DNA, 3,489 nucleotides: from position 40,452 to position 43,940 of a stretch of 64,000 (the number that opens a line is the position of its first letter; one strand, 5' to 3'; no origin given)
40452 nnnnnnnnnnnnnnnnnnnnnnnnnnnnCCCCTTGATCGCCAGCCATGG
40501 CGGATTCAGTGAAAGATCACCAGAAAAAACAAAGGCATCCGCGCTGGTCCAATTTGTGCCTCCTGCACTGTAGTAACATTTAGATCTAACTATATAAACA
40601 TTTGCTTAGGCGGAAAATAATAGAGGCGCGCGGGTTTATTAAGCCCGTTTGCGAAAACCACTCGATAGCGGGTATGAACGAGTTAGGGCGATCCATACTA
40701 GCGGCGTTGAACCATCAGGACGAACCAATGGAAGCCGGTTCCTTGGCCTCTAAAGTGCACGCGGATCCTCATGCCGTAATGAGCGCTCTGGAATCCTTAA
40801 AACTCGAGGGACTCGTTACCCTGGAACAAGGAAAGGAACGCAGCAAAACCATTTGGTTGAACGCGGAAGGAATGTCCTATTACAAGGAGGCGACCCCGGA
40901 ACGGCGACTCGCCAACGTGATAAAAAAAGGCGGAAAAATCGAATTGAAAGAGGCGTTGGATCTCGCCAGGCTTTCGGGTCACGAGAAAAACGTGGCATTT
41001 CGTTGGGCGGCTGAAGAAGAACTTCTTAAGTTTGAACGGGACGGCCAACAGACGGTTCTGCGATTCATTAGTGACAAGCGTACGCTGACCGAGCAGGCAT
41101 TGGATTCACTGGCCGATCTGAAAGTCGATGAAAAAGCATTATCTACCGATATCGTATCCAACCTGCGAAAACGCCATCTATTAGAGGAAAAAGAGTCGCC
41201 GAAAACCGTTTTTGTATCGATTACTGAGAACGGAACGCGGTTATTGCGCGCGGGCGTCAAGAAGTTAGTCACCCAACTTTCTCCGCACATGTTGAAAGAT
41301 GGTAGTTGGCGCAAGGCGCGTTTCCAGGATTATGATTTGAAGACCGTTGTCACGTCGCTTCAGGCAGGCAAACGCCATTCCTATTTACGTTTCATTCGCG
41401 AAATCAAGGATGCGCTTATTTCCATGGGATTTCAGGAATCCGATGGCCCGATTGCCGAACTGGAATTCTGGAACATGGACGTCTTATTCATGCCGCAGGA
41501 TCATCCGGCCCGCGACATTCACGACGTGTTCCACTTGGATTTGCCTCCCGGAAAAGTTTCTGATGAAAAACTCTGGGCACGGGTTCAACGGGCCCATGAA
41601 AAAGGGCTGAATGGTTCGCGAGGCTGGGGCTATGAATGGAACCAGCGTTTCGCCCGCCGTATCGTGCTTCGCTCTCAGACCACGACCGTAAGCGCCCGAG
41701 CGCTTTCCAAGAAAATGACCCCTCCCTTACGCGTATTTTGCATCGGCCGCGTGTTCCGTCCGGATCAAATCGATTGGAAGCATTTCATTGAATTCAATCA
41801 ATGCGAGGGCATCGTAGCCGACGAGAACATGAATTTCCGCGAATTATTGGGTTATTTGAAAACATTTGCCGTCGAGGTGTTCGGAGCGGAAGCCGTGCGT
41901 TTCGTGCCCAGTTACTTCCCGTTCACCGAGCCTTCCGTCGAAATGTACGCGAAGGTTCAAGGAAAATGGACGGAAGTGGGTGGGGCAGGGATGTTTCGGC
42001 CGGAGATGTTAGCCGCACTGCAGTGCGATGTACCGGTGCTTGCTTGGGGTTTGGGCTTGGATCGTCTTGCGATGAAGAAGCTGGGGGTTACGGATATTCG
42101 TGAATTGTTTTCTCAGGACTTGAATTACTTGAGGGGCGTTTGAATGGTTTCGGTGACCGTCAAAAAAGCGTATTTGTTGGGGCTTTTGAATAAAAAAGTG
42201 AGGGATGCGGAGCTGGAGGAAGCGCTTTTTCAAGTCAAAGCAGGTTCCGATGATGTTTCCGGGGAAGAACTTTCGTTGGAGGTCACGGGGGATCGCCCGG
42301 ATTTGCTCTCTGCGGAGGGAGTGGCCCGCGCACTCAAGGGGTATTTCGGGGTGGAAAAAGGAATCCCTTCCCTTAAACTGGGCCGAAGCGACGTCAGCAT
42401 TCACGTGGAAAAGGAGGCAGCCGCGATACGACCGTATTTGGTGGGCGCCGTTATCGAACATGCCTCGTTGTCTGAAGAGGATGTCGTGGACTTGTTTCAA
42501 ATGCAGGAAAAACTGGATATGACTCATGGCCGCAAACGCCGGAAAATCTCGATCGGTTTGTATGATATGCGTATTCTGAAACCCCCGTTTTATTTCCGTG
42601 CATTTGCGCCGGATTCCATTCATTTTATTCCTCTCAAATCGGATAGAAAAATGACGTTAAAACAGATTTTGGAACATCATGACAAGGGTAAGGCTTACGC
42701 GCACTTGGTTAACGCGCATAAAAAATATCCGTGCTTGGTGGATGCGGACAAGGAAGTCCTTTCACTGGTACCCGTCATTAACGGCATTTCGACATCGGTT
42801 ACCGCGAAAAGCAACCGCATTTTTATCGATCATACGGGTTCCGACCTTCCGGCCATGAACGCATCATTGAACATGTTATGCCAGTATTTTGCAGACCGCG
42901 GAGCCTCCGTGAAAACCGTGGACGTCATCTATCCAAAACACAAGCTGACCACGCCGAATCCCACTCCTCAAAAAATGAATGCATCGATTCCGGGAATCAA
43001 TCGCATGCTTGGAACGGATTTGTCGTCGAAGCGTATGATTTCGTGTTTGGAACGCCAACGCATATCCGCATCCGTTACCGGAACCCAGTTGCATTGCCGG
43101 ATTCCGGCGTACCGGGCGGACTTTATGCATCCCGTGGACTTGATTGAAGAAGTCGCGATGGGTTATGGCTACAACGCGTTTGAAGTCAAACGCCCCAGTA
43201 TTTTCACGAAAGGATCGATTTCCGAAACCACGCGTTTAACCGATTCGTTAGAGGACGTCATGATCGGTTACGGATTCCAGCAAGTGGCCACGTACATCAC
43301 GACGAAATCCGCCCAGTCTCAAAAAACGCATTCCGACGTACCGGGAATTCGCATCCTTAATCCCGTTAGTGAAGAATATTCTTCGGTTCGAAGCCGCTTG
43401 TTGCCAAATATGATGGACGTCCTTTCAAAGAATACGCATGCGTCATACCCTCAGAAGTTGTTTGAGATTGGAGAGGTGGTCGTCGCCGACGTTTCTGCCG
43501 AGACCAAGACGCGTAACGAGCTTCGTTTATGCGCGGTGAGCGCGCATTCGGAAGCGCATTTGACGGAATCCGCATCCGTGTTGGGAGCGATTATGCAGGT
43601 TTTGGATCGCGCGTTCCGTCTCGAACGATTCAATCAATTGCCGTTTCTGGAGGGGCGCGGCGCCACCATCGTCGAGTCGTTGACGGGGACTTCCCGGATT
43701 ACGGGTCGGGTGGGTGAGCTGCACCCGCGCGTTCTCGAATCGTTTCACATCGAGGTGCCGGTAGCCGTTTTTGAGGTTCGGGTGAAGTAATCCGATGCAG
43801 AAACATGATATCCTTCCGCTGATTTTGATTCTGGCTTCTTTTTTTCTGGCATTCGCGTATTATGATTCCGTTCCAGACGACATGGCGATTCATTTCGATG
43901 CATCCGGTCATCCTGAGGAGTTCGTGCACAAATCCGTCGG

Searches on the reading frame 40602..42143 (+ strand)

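Call 20: search_protein_families(library=pfam, proteins=[window:40602-42143:+], max_evalue=0.00001)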
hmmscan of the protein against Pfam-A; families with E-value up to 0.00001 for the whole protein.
window:40602-42143:+ (513 aa): 1 family
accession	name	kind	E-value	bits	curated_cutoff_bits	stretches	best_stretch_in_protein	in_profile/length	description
PF01409.25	tRNA-synt_2d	-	2.1e-83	280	19.8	1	244-511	2-244/246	tRNA synthetases class II core domain (F)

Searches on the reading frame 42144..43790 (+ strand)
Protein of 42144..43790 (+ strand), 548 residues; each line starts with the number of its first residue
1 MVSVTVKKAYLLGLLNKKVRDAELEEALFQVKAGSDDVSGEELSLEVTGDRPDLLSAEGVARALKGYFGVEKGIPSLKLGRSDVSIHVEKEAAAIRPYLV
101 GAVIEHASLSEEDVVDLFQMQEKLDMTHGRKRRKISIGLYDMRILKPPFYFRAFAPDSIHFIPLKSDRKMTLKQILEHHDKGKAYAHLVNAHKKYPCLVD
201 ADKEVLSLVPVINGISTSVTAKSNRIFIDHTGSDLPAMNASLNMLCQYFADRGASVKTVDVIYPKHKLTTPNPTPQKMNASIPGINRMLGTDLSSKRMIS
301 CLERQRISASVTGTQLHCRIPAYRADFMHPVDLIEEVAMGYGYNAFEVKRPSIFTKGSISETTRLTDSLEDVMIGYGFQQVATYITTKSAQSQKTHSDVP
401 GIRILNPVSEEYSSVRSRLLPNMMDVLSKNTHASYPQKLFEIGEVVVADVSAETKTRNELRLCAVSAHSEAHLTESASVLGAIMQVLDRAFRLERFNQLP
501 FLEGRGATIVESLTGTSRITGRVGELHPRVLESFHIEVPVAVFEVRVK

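Call 20: search_protein_families(library=pfam, proteins=[window:42144-43790:+], max_evalue=0.00001)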
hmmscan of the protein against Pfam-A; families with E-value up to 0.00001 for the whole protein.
window:42144-43790:+ (548 aa): 2 families
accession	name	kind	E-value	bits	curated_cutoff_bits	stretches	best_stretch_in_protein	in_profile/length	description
PF17759.6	tRNA_synthFbeta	-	1.9e-33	116.2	22.4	1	355-546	11-213/214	Phenylalanyl tRNA synthetase beta chain CLM domain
PF03484.21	B5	-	1.5e-19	70.4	28.6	1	281-343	4-67/67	tRNA synthetase B5 domain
